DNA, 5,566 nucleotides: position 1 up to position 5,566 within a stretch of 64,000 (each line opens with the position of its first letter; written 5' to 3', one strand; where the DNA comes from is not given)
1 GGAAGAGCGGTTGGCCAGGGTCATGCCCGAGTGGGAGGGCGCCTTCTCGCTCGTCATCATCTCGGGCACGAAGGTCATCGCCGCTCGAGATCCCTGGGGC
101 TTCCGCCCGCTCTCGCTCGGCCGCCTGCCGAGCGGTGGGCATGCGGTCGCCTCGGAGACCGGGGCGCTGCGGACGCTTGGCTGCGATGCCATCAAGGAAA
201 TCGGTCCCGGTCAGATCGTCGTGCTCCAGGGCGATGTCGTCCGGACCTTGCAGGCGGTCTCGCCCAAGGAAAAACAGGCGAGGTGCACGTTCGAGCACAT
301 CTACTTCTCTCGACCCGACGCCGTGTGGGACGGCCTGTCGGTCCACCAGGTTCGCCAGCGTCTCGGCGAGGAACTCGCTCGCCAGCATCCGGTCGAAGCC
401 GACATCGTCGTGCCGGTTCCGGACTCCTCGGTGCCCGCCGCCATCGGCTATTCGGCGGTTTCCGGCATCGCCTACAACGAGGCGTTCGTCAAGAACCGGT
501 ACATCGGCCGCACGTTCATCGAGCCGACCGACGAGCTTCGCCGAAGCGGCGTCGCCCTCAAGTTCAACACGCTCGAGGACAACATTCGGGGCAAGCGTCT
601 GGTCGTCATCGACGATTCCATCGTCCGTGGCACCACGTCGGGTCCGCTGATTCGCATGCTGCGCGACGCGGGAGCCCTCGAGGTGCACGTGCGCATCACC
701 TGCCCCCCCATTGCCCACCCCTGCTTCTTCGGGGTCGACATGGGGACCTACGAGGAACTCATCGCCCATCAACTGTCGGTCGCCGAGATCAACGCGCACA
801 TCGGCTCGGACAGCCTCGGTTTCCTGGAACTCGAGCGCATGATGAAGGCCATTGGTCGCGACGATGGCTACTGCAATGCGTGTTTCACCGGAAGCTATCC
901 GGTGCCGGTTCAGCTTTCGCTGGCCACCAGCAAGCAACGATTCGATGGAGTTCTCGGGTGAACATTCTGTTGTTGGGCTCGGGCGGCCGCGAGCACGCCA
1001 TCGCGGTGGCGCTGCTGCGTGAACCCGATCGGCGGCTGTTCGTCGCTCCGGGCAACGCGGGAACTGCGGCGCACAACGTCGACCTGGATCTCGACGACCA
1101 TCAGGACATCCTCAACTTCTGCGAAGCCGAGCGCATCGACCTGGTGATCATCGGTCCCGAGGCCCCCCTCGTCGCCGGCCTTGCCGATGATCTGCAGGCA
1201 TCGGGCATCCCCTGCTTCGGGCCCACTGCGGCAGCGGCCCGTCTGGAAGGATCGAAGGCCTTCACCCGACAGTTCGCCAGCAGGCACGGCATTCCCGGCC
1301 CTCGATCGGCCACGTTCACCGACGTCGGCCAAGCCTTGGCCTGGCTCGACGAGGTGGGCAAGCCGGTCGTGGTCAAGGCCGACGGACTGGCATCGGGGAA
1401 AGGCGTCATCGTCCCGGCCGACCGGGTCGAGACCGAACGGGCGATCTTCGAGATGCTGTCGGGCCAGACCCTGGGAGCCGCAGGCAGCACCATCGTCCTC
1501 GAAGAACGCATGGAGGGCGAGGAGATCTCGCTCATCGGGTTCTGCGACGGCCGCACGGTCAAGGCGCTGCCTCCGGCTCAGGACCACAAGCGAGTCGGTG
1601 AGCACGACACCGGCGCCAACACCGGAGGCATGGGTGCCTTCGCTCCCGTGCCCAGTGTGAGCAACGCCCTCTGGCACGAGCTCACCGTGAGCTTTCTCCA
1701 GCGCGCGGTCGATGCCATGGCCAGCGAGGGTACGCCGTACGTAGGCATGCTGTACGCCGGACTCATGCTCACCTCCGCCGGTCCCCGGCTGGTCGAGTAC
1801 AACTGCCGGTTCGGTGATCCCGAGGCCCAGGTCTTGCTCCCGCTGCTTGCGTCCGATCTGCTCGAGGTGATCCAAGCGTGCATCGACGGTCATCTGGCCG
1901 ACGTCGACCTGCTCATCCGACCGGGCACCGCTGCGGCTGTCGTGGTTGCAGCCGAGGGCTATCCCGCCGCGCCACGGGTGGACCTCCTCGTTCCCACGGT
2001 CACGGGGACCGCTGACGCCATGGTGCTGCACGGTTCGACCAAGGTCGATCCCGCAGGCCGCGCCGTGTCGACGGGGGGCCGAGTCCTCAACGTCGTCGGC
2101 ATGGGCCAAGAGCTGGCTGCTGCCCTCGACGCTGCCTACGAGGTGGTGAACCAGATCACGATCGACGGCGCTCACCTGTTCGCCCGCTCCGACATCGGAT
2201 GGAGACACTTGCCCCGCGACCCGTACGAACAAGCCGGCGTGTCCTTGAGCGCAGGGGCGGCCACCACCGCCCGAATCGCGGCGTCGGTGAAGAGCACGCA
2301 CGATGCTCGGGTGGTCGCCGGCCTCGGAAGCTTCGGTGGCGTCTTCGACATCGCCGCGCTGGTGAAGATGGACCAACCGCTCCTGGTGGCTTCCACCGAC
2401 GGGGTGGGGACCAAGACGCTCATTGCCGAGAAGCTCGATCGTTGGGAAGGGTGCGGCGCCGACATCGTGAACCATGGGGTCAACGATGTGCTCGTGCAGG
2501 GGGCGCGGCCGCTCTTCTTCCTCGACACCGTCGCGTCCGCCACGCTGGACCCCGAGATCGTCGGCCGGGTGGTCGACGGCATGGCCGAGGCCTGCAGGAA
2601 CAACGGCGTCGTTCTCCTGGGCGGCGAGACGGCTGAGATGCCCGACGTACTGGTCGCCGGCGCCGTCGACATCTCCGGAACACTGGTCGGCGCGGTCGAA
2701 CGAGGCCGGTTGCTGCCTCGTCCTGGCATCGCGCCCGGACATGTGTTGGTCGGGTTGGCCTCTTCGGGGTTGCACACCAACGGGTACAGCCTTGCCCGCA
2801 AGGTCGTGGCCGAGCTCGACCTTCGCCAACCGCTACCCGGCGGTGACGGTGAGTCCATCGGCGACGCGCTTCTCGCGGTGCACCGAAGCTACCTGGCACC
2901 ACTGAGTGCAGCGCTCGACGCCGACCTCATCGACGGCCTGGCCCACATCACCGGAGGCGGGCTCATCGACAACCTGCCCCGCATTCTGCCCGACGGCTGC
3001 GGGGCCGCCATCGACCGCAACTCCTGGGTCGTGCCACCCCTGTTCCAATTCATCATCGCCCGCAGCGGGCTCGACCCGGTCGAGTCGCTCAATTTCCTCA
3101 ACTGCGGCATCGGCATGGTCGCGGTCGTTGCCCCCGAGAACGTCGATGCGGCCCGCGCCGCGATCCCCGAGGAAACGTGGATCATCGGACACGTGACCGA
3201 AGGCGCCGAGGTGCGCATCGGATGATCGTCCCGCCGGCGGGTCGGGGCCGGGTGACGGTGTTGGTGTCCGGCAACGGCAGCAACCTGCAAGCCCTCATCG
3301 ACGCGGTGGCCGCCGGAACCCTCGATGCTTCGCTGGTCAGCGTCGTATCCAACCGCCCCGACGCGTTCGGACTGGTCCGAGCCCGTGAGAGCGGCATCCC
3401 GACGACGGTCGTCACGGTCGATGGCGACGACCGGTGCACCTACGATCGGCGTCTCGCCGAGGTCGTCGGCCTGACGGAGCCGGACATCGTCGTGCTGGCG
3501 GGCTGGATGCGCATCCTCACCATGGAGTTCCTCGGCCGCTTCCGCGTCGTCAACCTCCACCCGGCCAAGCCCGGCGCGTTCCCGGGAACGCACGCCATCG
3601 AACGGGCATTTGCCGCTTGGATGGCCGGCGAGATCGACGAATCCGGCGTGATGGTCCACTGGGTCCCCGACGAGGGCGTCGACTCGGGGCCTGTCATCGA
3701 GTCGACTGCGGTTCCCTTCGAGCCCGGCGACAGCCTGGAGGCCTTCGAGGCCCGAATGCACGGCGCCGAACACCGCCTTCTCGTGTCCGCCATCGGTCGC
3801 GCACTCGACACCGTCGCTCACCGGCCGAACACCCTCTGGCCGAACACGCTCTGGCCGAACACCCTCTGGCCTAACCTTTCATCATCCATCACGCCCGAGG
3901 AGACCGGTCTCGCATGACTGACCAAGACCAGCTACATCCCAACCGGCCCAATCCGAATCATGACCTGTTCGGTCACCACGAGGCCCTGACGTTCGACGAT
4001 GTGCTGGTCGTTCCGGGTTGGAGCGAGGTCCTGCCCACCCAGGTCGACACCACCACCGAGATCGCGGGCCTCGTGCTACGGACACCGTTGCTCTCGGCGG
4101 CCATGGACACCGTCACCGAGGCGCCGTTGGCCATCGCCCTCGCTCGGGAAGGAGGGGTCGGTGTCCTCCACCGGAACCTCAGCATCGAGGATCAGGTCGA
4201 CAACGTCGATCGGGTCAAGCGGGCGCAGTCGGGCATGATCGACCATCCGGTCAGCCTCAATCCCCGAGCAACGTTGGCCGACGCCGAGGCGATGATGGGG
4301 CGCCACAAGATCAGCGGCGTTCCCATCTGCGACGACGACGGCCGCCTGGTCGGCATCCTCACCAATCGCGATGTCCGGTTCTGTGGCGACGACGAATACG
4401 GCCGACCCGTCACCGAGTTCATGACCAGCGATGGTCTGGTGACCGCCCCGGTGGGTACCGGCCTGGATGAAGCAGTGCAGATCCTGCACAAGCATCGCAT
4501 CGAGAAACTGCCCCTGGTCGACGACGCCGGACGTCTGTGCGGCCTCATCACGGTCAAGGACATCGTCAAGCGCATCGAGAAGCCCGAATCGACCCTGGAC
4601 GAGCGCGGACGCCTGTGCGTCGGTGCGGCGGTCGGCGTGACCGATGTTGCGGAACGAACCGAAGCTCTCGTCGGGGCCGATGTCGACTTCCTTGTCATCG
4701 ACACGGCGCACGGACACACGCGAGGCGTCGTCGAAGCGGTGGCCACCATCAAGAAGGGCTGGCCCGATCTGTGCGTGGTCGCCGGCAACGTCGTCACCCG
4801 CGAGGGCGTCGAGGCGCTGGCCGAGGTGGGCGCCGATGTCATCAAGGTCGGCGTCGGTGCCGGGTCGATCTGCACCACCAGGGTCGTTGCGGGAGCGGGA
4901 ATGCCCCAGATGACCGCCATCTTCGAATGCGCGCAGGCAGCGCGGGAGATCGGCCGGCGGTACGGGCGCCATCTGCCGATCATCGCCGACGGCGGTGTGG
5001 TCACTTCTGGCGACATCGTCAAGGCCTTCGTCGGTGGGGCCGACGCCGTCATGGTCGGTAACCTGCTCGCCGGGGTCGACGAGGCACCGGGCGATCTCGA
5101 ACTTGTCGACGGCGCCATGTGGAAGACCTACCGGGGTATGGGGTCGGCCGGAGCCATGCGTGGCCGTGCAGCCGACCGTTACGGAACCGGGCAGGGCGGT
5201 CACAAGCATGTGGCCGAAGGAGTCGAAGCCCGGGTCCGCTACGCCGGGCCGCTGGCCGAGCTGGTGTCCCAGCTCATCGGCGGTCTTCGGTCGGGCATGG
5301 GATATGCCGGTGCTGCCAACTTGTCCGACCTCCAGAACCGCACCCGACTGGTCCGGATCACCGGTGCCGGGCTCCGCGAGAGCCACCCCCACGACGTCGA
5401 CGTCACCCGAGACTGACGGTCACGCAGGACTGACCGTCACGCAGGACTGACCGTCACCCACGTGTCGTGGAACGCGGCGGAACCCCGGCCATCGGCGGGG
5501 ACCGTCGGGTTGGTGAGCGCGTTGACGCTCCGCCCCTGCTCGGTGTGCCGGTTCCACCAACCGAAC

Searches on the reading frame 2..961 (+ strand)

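Call 42: search_protein_families(library=pfam, proteins=[window:2-961:+], max_evalue=0.001)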
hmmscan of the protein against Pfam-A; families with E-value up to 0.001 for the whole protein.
window:2-961:+ (319 aa): 2 families
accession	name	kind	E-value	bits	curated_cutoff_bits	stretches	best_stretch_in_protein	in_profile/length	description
PF13537.11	GATase_7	-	0.00011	22.6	25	1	5-57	68-122/123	Glutamine amidotransferase domain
PF00156.33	Pribosyltran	-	0.00066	19.5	26.3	0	126-232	23-122/158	Phosphoribosyl transferase domain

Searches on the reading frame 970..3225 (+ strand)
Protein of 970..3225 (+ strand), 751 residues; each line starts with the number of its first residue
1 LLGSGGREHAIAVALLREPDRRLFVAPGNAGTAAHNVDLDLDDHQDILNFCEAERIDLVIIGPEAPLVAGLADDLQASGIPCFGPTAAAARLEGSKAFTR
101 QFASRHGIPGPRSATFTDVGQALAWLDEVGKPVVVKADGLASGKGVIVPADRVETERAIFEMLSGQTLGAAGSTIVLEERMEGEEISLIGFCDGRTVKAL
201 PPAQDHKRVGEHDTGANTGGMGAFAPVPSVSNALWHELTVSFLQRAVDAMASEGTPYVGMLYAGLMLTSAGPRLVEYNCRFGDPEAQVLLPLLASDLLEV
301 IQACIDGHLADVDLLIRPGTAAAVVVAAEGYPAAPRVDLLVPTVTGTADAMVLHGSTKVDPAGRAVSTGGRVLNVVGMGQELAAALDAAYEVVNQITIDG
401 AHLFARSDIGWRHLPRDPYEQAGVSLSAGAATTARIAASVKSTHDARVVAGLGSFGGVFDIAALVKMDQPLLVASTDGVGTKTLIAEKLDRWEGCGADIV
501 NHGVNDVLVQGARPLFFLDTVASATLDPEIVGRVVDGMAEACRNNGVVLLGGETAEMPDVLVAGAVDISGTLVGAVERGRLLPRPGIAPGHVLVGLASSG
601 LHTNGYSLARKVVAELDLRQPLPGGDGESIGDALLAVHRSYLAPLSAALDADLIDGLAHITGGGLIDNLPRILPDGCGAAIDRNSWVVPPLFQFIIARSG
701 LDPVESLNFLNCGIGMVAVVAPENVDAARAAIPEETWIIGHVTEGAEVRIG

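Call 42: search_protein_families(library=pfam, proteins=[window:970-3225:+], max_evalue=0.001)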
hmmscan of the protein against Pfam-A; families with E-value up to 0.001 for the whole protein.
window:970-3225:+ (751 aa): 5 families
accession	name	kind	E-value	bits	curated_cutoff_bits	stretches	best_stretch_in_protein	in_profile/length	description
PF01071.24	GARS_A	-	4.9e-71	239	27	1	94-286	1-194/194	Phosphoribosylglycinamide synthetase, ATP-grasp (A) domain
PF02844.21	GARS_N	-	9.9e-31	106.9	29.5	1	2-93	6-100/100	Phosphoribosylglycinamide synthetase, N domain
PF02769.27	AIRS_C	-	4.1e-30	105.4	23.1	1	589-749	2-152/156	AIR synthase related protein, C-terminal domain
PF00586.29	AIRS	-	8.1e-21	75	24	1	462-576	4-112/112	AIR synthase related protein, N-terminal domain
PF02843.22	GARS_C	-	3.8e-19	69.3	34.8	1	321-412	1-92/92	Phosphoribosylglycinamide synthetase, C domain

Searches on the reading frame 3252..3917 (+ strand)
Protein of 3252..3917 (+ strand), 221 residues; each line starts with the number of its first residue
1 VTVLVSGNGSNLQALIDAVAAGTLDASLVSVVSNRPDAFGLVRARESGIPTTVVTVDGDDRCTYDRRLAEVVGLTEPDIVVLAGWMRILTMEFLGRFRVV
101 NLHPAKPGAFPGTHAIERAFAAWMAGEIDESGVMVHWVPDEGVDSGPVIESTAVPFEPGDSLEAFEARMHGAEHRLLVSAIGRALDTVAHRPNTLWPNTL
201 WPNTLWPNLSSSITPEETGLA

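Call 42: search_protein_families(library=pfam, proteins=[window:3252-3917:+], max_evalue=0.001)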
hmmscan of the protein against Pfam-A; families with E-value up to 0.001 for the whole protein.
window:3252-3917:+ (221 aa): 1 family
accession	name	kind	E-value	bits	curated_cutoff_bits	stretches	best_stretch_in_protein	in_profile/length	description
PF00551.24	Formyl_trans_N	-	1.1e-40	139.8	26.1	1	2-181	4-181/181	Formyl transferase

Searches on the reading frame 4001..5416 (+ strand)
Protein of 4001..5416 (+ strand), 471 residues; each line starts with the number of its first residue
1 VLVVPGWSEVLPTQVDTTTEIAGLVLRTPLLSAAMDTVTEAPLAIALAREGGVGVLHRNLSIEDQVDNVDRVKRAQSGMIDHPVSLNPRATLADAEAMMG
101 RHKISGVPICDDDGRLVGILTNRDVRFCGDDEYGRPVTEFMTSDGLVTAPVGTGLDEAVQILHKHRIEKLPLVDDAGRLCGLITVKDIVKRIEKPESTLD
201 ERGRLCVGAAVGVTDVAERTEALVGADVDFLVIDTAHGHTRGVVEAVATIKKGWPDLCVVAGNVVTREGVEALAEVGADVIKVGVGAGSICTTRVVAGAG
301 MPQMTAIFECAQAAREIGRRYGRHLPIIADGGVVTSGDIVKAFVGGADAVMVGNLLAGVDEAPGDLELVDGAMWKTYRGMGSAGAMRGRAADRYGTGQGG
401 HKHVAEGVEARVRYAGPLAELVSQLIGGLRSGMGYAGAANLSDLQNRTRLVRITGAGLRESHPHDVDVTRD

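Call 42: search_protein_families(library=pfam, proteins=[window:4001-5416:+], max_evalue=0.001)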
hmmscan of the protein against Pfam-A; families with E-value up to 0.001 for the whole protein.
window:4001-5416:+ (471 aa): 5 families
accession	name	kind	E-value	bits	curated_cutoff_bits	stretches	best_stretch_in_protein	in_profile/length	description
PF00478.31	IMPDH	-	4.7e-134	447.2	25.6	1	1-464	7-345/345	IMP dehydrogenase / GMP reductase domain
PF00571.33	CBS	-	1.7e-28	99.1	24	2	79-126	5-52/57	CBS domain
PF01070.24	FMN_dh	-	3.8e-06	26.6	24.9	1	245-355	208-304/350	FMN-dependent dehydrogenase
PF01645.23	Glu_synthase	-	6.3e-06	26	20.4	1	269-354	219-305/369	Conserved region in glutamate synthase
PF03060.21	NMO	-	2.2e-05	24.4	28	0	258-362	137-231/331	Nitronate monooxygenase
